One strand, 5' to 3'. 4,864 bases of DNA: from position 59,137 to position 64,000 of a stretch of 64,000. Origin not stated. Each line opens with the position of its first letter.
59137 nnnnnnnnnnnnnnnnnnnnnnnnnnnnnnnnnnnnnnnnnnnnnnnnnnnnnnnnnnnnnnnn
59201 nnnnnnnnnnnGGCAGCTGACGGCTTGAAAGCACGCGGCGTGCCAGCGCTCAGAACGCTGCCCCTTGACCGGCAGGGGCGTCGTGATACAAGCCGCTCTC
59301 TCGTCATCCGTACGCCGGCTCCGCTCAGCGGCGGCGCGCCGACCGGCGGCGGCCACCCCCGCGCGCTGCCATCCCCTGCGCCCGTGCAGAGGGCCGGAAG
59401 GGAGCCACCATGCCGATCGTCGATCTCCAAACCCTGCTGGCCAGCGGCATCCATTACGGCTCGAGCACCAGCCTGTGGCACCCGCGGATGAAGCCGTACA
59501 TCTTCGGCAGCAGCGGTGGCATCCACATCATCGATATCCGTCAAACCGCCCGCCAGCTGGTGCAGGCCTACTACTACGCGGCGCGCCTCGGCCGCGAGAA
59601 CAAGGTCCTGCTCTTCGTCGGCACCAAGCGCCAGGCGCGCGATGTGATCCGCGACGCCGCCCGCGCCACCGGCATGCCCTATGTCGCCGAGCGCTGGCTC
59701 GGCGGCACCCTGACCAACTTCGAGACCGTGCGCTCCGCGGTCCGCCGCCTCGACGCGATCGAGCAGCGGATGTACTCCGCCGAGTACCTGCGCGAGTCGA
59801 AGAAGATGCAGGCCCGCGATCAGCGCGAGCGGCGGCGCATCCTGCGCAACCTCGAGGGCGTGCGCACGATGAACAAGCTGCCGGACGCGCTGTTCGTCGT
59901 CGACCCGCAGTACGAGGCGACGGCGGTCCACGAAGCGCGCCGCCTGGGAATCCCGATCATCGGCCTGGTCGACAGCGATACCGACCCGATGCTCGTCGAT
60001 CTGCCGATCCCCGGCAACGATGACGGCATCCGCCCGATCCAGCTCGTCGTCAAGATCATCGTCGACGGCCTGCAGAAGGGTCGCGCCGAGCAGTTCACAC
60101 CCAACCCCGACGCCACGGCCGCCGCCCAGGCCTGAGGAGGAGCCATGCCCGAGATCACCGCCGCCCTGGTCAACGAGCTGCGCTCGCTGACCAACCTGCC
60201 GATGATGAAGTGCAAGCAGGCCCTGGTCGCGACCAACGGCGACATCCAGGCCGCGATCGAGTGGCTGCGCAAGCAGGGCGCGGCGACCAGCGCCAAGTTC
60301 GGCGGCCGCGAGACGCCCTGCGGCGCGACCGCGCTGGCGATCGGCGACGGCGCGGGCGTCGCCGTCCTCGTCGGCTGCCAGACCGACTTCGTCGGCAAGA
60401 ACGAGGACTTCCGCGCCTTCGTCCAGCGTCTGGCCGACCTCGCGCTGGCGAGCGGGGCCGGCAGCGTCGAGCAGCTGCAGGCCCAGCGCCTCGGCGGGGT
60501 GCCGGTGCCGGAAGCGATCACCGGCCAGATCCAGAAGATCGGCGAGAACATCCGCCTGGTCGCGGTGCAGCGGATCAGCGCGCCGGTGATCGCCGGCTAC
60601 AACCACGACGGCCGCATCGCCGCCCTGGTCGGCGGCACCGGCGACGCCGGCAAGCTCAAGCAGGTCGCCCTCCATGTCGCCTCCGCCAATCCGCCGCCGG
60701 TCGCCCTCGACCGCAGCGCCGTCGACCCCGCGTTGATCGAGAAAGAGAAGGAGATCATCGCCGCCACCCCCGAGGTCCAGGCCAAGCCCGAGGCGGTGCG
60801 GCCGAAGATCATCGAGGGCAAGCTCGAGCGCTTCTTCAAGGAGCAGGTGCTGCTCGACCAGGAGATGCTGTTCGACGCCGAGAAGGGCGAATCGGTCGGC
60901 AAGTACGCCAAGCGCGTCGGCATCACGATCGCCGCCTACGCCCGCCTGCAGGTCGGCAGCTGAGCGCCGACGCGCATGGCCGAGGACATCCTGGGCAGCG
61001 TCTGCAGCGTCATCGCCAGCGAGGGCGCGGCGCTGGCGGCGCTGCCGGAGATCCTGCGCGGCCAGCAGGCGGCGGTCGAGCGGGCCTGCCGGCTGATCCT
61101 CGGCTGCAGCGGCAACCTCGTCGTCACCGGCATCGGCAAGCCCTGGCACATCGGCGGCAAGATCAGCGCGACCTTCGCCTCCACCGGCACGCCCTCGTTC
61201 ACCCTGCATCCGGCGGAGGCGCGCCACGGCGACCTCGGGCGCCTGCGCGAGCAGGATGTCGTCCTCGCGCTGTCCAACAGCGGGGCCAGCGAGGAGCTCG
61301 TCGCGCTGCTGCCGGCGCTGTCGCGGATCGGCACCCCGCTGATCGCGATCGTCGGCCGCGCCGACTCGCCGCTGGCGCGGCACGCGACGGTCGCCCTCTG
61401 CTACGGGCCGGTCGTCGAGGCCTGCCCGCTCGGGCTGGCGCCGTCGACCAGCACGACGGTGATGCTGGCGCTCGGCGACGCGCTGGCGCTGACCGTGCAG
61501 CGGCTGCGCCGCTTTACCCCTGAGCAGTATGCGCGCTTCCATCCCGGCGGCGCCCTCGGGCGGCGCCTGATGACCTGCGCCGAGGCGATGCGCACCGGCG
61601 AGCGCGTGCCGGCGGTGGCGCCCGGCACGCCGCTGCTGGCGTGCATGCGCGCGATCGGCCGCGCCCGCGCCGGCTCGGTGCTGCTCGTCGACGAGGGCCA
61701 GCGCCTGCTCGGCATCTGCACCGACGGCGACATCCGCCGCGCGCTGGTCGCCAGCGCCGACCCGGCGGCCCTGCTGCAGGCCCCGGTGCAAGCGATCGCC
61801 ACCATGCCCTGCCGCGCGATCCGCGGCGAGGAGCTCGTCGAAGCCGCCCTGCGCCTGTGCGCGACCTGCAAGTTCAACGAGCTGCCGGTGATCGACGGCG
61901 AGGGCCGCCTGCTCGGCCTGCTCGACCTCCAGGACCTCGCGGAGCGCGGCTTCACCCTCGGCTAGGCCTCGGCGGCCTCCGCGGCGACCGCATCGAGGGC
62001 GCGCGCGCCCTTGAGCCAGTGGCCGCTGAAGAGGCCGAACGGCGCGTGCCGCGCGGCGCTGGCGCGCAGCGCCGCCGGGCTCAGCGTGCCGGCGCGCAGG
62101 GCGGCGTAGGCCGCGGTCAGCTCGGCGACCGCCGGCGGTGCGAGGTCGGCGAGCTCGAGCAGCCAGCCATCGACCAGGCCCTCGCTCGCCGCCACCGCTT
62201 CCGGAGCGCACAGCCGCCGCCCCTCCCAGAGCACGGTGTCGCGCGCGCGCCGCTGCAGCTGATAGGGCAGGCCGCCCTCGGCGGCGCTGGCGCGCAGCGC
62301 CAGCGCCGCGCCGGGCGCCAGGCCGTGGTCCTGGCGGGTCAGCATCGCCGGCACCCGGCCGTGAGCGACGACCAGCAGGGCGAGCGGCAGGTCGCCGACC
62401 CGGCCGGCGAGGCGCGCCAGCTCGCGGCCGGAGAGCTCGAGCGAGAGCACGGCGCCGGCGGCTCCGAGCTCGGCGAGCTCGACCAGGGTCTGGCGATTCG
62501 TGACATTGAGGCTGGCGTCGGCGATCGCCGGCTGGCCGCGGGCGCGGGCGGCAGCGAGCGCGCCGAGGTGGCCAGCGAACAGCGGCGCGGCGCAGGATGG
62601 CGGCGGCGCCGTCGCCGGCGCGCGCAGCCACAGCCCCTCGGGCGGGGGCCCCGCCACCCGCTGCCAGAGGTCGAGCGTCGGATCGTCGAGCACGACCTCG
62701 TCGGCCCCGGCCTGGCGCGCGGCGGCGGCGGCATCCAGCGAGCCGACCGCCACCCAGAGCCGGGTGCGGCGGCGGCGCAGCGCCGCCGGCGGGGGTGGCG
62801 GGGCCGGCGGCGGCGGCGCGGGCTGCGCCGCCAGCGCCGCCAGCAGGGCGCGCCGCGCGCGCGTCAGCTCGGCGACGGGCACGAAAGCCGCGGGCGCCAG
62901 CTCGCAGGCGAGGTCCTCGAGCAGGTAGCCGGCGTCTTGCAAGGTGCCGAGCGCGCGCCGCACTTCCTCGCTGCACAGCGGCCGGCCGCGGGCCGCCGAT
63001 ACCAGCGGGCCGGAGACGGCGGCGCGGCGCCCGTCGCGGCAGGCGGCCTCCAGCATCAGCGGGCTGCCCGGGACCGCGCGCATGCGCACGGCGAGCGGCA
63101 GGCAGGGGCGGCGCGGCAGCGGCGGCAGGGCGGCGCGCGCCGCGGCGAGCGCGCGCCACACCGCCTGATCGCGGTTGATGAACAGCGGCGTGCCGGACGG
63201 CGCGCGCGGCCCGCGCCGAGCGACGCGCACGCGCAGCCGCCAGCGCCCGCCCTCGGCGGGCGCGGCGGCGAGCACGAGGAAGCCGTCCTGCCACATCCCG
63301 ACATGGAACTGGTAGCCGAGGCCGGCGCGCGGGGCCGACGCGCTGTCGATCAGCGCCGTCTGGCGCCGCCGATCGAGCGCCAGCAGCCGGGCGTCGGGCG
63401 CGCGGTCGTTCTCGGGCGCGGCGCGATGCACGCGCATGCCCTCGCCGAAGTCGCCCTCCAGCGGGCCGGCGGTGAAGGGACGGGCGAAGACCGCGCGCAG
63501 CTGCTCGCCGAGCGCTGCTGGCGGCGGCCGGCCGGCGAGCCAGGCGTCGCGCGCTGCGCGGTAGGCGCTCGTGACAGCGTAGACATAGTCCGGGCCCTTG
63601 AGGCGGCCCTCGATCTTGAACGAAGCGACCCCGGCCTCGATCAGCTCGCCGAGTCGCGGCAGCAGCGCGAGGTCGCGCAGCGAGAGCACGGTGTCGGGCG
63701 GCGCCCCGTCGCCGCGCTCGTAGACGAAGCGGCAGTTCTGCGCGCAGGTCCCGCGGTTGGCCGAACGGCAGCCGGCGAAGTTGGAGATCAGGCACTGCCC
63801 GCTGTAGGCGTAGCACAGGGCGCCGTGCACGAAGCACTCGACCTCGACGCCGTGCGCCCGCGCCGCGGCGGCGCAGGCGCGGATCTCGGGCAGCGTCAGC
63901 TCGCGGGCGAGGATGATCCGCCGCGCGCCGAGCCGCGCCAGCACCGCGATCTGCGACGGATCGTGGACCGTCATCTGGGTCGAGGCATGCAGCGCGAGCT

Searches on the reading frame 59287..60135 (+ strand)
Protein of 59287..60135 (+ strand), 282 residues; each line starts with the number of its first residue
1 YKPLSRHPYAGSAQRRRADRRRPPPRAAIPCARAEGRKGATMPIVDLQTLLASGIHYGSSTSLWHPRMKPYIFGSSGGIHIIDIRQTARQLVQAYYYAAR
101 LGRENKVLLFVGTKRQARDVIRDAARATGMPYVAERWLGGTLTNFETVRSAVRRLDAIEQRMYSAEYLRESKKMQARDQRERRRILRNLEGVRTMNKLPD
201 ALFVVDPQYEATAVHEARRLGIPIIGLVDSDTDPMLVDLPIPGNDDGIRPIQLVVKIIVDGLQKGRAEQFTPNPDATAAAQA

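Call 47: search_protein_families(library=pfam, proteins=[window:59287-60135:+], max_evalue=0.0001)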
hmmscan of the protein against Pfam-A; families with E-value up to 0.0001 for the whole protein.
window:59287-60135:+ (282 aa): 1 family
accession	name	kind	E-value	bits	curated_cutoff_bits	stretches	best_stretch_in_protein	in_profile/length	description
PF00318.25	Ribosomal_S2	-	6.5e-77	258.1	26.1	1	50-265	1-216/216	Ribosomal protein S2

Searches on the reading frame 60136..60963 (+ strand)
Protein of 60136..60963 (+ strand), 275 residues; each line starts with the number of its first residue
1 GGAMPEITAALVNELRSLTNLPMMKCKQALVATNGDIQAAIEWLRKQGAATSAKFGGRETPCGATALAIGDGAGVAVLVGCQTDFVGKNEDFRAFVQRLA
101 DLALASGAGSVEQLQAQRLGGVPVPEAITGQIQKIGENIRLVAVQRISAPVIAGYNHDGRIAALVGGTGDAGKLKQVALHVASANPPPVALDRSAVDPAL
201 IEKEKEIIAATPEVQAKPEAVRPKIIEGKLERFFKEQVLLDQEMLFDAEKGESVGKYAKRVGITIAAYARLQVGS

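Call 47: search_protein_families(library=pfam, proteins=[window:60136-60963:+], max_evalue=0.0001)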
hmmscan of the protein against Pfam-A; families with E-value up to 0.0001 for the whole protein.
window:60136-60963:+ (275 aa): 2 families
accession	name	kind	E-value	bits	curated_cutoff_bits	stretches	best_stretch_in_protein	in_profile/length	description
PF00889.24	EF_TS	-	4.5e-46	157.4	27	1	75-274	2-203/204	Elongation factor TS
PF00627.37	UBA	-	8.5e-05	22.7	22.4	0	26-44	19-37/37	UBA/TS-N domain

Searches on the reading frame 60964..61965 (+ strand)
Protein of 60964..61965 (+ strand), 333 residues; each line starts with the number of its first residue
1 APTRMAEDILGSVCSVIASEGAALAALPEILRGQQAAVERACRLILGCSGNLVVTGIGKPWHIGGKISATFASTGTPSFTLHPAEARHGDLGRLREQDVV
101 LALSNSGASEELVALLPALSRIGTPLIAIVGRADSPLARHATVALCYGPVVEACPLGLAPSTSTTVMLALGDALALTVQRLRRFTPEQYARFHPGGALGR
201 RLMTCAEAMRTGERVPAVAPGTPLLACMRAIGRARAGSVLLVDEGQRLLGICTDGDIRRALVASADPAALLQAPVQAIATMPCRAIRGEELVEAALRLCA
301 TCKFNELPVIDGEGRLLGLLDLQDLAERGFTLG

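Call 47: search_protein_families(library=pfam, proteins=[window:60964-61965:+], max_evalue=0.0001)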
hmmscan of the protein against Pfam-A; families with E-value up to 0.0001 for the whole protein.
window:60964-61965:+ (333 aa): 2 families
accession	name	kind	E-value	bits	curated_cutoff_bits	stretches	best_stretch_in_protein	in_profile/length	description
PF01380.27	SIS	-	7.1e-22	78.1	25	1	46-176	2-130/131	SIS domain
PF00571.33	CBS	-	4.9e-12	46.4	24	1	211-262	7-56/57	CBS domain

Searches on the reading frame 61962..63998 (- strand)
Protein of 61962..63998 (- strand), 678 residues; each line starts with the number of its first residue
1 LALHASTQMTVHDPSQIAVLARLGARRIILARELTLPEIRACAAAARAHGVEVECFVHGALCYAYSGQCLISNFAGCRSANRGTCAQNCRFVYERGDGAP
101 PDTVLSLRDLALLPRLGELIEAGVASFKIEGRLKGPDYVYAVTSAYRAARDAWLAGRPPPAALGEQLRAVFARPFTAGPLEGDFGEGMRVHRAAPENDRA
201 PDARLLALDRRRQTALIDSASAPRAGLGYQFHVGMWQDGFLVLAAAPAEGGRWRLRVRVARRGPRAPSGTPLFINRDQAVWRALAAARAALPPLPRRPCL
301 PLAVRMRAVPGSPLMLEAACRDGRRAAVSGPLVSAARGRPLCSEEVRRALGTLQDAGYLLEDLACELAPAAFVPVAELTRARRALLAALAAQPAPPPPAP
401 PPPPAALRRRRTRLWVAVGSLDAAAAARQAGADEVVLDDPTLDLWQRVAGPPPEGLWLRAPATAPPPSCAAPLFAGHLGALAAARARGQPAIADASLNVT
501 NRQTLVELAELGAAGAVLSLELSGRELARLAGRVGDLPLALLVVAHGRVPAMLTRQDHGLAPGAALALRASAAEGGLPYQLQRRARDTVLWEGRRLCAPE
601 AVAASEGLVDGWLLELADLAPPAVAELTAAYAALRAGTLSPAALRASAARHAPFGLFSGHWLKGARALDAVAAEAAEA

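Call 47: search_protein_families(library=pfam, proteins=[window:61962-63998:-], max_evalue=0.0001)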
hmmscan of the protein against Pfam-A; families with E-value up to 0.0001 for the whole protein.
window:61962-63998:- (678 aa): 2 families
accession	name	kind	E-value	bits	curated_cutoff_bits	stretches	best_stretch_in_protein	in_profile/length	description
PF01136.24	Peptidase_U32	-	3e-63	213.7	22.4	1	1-182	37-229/233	Peptidase family U32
PF12392.13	DUF3656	-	7.2e-11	43.2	22.1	1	273-392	2-107/109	Collagenase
